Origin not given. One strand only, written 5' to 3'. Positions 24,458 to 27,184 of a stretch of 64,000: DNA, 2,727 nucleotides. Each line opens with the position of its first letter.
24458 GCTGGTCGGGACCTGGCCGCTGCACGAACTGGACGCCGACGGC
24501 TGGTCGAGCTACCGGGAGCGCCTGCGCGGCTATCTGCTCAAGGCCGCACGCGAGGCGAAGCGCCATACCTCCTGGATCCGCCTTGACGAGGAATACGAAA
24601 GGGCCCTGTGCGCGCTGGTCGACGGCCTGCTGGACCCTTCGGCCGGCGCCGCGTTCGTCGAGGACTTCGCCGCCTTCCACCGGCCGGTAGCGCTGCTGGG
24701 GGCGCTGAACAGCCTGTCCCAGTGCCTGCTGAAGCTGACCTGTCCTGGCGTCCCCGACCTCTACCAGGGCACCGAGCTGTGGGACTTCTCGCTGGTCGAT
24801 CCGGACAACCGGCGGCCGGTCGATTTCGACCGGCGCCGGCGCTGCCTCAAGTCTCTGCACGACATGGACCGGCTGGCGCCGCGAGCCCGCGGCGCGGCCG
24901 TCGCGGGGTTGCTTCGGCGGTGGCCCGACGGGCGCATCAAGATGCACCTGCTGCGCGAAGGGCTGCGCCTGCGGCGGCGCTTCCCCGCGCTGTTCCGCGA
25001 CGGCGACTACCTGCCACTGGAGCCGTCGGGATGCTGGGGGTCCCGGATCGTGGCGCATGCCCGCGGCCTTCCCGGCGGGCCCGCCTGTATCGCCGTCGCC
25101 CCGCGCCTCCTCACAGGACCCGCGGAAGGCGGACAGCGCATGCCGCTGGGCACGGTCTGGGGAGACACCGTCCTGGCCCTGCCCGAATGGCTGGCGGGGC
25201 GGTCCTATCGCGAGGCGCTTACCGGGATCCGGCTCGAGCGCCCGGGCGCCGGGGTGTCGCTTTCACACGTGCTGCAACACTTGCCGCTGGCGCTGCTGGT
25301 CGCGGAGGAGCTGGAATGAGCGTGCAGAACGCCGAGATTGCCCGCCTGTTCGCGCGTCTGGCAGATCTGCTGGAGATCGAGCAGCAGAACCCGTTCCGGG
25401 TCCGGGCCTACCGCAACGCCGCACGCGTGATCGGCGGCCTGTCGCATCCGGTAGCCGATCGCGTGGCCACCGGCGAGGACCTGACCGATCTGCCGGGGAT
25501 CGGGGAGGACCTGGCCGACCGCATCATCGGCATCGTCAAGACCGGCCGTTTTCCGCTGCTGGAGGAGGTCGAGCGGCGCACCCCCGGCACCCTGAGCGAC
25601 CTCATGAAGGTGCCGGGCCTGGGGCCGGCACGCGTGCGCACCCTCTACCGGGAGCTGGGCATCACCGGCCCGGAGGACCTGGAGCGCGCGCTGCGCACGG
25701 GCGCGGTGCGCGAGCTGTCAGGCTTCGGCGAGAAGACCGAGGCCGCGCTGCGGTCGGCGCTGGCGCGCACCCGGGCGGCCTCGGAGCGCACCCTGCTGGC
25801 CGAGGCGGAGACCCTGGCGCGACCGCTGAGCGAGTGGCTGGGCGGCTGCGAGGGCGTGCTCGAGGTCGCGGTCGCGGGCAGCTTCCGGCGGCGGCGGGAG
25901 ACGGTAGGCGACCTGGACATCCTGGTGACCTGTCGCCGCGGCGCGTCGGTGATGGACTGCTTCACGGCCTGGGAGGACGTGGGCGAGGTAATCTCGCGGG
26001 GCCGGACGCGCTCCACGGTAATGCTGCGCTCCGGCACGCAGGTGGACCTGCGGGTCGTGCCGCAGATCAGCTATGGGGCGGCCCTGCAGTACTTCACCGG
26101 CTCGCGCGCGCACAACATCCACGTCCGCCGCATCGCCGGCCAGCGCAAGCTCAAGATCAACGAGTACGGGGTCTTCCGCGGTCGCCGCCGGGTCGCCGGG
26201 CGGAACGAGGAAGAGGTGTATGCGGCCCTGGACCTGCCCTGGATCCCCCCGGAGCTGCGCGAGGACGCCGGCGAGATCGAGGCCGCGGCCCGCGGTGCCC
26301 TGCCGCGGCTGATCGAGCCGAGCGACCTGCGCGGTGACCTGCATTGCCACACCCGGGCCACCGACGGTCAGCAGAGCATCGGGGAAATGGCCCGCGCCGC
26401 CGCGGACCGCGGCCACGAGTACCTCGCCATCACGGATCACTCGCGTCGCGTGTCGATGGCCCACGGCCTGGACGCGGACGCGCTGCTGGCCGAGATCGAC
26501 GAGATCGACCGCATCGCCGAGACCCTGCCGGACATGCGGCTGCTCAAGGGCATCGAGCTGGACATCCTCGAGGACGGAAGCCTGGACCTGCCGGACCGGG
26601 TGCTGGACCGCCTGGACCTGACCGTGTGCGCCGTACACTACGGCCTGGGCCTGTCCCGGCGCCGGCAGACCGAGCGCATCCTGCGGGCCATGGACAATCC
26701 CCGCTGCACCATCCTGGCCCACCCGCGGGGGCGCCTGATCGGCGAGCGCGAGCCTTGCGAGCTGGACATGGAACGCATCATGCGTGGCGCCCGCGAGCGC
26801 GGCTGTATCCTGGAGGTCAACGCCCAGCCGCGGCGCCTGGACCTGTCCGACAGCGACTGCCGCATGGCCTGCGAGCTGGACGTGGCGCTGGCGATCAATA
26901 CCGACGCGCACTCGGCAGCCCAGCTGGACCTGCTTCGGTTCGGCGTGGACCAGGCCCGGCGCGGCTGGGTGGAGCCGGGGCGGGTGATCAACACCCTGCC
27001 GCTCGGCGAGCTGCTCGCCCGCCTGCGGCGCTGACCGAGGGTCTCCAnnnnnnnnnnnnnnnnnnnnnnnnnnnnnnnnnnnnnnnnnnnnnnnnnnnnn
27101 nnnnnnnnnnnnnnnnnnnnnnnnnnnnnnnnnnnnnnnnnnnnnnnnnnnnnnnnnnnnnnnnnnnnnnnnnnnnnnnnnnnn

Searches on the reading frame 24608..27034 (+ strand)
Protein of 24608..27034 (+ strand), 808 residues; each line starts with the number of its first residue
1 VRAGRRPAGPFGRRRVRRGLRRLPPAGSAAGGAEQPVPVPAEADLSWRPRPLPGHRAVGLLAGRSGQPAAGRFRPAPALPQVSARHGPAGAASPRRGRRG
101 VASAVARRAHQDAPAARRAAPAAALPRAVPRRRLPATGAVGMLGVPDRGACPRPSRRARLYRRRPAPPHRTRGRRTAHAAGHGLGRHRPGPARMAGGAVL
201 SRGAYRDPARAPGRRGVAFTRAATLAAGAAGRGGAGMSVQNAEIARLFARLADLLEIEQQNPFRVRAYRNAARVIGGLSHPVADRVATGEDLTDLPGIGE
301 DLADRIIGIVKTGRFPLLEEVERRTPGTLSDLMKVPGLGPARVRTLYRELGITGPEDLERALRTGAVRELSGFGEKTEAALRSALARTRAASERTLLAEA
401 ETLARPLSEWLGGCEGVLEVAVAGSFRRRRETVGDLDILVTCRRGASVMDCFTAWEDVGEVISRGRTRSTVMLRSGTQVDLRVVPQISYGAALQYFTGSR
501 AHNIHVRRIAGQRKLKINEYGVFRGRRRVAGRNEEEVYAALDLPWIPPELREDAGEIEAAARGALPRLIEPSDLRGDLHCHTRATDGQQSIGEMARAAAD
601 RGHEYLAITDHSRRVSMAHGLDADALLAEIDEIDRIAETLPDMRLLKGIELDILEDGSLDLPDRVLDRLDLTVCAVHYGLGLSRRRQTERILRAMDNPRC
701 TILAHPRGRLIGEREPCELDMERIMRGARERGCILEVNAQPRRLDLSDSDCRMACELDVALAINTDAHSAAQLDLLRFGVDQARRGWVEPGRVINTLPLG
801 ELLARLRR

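Call 6: search_protein_families(library=pfam, proteins=[window:24608-27034:+])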
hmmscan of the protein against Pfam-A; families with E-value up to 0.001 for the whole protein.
window:24608-27034:+ (808 aa): 6 families
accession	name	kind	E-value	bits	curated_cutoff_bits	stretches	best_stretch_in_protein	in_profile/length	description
PF14791.11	DNA_pol_B_thumb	-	4e-24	84.7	25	1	492-552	1-63/63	DNA polymerase beta thumb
PF14716.13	HHH_8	-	4.6e-21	75.4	30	1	240-314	2-72/73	Helix-hairpin-helix domain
PF14520.12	HHH_5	-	9.3e-12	45.7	27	1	330-385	2-55/57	Helix-hairpin-helix domain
PF00633.29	HHH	-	1e-08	35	24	0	284-307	5-28/30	Helix-hairpin-helix motif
PF02811.25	PHP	-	1.9e-07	32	26.4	1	577-654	1-66/164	PHP domain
PF14792.12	DNA_pol_B_palm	-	4.3e-06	27.4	25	1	410-447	17-54/113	DNA polymerase beta palm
